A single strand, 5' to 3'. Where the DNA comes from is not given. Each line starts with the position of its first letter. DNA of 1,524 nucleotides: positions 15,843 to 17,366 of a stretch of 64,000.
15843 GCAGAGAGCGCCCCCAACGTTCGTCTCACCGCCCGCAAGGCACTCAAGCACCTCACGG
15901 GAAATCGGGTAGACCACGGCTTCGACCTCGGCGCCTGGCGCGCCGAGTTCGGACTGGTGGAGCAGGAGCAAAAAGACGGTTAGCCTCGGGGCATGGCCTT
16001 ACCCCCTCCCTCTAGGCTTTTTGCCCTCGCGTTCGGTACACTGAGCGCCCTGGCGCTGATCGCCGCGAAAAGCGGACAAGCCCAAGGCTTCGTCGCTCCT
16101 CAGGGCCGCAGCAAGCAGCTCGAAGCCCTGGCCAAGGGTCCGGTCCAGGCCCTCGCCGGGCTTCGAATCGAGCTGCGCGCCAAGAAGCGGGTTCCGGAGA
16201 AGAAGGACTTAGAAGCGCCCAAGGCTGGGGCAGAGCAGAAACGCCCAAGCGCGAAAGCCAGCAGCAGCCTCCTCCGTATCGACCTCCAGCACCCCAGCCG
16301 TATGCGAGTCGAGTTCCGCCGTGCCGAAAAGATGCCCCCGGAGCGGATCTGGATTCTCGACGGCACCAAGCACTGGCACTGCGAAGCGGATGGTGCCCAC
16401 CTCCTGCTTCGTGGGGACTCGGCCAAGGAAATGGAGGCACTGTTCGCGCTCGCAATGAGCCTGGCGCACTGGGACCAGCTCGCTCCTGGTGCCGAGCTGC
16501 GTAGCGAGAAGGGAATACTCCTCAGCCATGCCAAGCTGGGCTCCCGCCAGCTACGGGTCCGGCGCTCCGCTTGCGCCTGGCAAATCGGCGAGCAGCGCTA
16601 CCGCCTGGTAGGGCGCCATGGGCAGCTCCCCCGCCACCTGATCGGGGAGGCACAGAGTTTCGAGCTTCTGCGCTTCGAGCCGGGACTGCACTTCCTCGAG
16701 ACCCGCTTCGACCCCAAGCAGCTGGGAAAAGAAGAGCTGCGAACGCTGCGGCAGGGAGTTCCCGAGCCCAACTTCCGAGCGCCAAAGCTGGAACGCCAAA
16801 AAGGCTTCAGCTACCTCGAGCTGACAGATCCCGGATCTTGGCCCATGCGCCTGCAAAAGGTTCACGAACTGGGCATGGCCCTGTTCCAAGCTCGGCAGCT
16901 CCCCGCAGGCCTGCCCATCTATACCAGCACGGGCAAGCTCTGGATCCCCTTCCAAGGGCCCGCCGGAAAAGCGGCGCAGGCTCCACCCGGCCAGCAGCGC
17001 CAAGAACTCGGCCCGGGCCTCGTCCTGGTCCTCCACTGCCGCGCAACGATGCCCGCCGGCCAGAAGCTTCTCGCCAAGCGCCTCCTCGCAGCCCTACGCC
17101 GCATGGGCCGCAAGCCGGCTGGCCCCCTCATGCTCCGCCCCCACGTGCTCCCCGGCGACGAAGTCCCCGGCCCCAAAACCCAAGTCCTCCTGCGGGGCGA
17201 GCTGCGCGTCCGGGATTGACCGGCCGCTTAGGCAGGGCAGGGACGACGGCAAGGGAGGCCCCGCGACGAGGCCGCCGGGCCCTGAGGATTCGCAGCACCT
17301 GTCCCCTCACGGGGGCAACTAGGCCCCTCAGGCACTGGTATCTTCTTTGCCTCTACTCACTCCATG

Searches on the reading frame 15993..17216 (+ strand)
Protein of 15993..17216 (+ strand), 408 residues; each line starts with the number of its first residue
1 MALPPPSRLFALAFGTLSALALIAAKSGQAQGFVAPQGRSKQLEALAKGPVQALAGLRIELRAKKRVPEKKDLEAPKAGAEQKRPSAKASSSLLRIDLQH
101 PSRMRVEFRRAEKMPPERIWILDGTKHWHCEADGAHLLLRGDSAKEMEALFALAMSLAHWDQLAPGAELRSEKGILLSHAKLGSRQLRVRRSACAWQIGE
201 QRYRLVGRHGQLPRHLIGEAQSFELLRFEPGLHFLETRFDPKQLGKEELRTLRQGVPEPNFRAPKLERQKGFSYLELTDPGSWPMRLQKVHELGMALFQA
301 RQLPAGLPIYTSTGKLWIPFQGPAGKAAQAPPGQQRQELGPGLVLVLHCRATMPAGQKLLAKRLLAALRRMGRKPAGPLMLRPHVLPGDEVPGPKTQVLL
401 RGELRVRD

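Call 4: search_protein_families(library=pfam, proteins=[window:15993-17216:+], max_evalue=0.1)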
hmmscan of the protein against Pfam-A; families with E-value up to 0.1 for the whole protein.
window:15993-17216:+ (408 aa): 0 families

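Call 13: list_cluster_members(proteins=[P0001, window:15993-17216:+, window:19411-20277:-])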
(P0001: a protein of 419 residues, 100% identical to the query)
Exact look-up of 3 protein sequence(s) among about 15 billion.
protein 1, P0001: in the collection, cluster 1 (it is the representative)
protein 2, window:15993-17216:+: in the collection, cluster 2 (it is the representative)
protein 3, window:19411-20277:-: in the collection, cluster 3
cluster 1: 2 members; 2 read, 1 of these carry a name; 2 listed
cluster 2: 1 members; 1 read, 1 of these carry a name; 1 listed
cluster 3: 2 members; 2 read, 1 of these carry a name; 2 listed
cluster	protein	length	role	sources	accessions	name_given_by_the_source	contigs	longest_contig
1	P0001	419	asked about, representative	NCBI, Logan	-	-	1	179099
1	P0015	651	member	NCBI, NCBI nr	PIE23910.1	MAG: hypothetical protein CSA62_05825 [Planctomycetota bacterium]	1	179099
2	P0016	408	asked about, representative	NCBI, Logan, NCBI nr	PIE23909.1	MAG: hypothetical protein CSA62_05820 [Planctomycetota bacterium]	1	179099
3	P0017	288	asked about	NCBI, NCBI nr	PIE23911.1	MAG: hypothetical protein CSA62_05830 [Planctomycetota bacterium]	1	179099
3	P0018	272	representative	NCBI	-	-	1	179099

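Call 44: search_protein_families(library=ncbifam, proteins=[window:15993-17216:+], max_evalue=0.1)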
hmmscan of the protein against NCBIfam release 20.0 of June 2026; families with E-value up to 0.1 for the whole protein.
window:15993-17216:+ (408 aa): 0 families

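Call 50: find_homologous_proteins(query=window:15993-17216:+, max_evalue=0.001)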
Query window:15993-17216:+ (408 aa): 1 proteins with E <= 0.001 among 8000 candidates.
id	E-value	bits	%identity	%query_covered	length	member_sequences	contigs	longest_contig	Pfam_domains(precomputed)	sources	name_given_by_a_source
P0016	1.2e-264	896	100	100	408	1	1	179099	-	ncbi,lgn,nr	ncbi:MAG: hypothetical protein CSA62_05820 [Planctomycetota bacterium]|nr:MAG: hypothetical protein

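Call 58: predict_structure(protein=window:15993-17216:+)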
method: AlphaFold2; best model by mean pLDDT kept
length: 408 residues; sequences in the alignment: 1
mean_pLDDT: 35.6   pTM: 0.22
mean pLDDT of the five models: 35.6, 30.8, 30.1, 29.6, 29.2
residues with pLDDT >= 90: 0; 70-90: 0; 50-70: 28; < 50: 380
segments of 3 or more residues with pLDDT < 50: 1-353, 382-408
pLDDT, mean of each block of 10 residues (from residue 1): 37 44 38 34 36 33 30 36 29 29 28 33 33 37 41 40 36 33 25 27 27 28 23 24 34 34 34 34 35 41 38 35 31 33 37 52 60 56 43 41 44
secondary structure, 60 per line:
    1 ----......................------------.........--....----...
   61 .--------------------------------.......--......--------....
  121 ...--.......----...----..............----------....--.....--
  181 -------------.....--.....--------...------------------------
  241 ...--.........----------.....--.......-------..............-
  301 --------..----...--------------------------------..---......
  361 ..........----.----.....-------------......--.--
elements in order: H5-26 H39-47 H50-53 E58-61 E94-100 E103-108 E117-123 E126-132 E137-139 H144-157 E168-171 E174-178 E194-198 E201-205 H246-254 E265-269 E272-278 H286-299 E315-317 H355-370 E380-384 E398-403

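Call 71: search_solved_structures(query=A4, max_evalue=1)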
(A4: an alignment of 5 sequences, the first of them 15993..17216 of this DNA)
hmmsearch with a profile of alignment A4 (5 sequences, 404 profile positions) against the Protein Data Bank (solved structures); distinct sequences matched with E-value up to 1: 0.
